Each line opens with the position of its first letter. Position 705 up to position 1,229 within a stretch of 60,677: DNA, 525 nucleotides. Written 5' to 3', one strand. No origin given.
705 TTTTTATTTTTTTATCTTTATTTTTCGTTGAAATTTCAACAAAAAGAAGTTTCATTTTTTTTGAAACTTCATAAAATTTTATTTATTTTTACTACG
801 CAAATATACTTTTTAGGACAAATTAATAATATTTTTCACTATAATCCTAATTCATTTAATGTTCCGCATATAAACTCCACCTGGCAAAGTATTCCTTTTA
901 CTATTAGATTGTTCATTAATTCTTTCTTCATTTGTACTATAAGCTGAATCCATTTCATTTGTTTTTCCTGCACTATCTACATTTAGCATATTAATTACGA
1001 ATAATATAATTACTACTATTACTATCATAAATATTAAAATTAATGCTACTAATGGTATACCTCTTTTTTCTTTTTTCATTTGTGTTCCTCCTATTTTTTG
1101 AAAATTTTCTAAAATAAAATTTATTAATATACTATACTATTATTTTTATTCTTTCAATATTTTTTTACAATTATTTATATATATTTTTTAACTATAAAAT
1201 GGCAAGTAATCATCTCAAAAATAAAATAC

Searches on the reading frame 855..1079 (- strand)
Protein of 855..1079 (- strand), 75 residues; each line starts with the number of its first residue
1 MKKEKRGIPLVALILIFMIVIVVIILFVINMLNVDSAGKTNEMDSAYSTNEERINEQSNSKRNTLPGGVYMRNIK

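Call 77: search_protein_families(library=pfam, alignment_id=A5, max_evalue=0.00001)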
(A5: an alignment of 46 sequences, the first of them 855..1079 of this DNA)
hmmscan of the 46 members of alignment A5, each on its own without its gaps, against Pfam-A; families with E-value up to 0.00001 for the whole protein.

A. member 1, window:855-1079:- (75 aa): 0 families

B. families by the number of members that match (of 46 scanned): 70 families (the first 25 are shown)
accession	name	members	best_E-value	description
PF13561.12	adh_short_C2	3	8.9e-77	Enoyl-(Acyl carrier protein) reductase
PF00106.31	adh_short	3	1.2e-67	short chain dehydrogenase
PF00535.33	Glycos_transf_2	2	9.3e-34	Glycosyl transferase family 2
PF08659.16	KR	2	9.1e-23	KR domain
PF13641.12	Glyco_tranf_2_3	2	1.4e-20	Glycosyltransferase like family 2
PF23441.1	SDR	2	1.7e-10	SDR-like rossmann domain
PF00437.27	T2SSE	1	1.5e-99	Type II/IV secretion system protein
PF02673.24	BacA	1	1.2e-82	Bacitracin resistance protein BacA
PF02786.22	CPSase_L_D2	1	2.3e-79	Carbamoyl-phosphate synthase L chain, ATP binding domain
PF00152.25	tRNA-synt_2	1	5.1e-70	tRNA synthetases class II (D, K and N)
PF01678.24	DAP_epimerase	1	7.7e-65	Diaminopimelate epimerase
PF01138.27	RNase_PH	1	2.2e-64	3' exoribonuclease family, domain 1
PF03255.19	ACCA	1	7e-61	Acetyl co-enzyme A carboxylase carboxyltransferase-like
PF00719.24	Pyrophosphatase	1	4.6e-60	Inorganic pyrophosphatase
PF00480.26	ROK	1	9e-52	ROK family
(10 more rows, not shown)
